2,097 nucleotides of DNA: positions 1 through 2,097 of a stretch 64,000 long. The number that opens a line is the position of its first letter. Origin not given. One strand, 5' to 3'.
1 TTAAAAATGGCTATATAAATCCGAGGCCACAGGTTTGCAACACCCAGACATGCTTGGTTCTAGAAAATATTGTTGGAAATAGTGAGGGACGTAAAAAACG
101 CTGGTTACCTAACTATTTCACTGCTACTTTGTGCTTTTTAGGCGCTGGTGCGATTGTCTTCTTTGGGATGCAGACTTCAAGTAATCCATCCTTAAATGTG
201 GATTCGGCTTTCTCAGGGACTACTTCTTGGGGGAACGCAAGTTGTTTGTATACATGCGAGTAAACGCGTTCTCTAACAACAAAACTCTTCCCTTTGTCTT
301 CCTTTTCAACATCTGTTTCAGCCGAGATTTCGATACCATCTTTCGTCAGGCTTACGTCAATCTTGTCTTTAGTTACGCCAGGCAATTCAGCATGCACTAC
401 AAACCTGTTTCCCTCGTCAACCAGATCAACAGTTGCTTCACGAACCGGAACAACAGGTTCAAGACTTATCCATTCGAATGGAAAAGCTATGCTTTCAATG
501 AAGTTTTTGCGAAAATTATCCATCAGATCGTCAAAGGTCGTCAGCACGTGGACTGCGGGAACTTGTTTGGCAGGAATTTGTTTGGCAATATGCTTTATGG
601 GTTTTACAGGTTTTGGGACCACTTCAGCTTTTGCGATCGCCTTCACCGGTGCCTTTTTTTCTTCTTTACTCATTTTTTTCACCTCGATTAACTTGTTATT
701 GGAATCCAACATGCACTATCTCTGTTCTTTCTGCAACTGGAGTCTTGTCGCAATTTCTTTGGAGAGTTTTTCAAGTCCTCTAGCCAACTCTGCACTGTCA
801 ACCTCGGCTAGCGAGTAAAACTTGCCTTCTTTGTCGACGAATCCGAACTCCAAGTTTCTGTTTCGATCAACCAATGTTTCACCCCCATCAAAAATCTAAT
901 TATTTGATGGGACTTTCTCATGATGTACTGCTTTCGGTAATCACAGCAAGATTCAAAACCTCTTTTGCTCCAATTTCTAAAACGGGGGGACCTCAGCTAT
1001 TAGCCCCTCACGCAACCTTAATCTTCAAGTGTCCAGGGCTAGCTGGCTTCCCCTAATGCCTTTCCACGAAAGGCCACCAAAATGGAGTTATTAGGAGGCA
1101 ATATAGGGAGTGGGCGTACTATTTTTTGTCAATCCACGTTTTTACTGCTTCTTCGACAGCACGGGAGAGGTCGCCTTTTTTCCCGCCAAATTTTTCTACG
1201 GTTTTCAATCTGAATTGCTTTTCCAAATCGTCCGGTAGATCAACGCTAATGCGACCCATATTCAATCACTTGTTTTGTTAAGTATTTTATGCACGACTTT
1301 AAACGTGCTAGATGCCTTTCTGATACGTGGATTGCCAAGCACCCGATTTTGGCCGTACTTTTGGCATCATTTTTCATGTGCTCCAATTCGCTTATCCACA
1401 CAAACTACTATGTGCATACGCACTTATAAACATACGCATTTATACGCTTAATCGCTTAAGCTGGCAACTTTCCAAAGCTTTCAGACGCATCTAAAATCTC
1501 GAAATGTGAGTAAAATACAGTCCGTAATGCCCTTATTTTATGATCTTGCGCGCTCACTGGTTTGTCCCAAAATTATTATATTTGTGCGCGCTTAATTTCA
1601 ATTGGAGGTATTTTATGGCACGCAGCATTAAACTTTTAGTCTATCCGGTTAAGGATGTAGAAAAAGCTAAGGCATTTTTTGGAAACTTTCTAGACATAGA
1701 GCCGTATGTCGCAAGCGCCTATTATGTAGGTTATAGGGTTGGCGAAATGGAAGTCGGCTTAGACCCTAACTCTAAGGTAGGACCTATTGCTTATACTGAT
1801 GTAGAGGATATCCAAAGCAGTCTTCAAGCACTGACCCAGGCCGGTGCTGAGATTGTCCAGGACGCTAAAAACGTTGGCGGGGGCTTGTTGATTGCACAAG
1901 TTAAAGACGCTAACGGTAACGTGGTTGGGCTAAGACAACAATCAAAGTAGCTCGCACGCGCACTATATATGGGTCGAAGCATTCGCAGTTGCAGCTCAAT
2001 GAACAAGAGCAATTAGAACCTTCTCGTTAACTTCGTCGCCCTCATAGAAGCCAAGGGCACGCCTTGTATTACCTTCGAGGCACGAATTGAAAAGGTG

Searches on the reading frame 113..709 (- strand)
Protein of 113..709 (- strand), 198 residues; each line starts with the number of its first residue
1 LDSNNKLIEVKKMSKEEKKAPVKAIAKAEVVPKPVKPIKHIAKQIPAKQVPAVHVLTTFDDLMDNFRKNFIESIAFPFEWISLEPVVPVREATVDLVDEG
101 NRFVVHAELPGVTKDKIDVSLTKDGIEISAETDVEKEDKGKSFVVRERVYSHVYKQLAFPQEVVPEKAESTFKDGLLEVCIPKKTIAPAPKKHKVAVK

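Call 50: search_protein_families(library=pfam, proteins=[window:113-709:-], max_evalue=1)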
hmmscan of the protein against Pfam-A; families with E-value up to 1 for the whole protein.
window:113-709:- (198 aa): 3 families
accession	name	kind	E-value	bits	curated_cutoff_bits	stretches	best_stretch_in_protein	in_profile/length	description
PF00011.27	HSP20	-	7.7e-15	55.3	20.8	1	97-197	3-101/102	Hsp20/alpha crystallin family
PF05455.17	GvpH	-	0.037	14.5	22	1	98-134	99-138/177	GvpH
PF17886.7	ArsA_HSP20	-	0.063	13.3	22.5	1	101-131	2-32/63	HSP20-like domain found in ArsA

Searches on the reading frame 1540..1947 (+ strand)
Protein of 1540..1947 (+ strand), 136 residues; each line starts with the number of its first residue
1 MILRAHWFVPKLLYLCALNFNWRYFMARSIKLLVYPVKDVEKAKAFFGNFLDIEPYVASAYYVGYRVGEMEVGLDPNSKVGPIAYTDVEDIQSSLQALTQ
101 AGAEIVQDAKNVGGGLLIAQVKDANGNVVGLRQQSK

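Call 50: search_protein_families(library=pfam, proteins=[window:1540-1947:+], max_evalue=1)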
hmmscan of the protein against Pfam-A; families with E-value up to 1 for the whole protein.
window:1540-1947:+ (136 aa): 4 families
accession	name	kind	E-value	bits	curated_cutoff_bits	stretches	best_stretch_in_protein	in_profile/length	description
PF00903.31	Glyoxalase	-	4.6e-05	24.2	20.6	1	32-129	4-119/121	Glyoxalase/Bleomycin resistance protein/Dioxygenase superfamily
PF13669.12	Glyoxalase_4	-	0.0076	17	27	0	36-57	6-27/109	Glyoxalase/Bleomycin resistance protein/Dioxygenase superfamily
PF22677.2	Ble-like_N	-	0.034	14.3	24.5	1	36-49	8-21/41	Bleomycin resistance protein-like N-terminal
PF12681.13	Glyoxalase_2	-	0.24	11.8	30.1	0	85-129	66-111/118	Glyoxalase-like domain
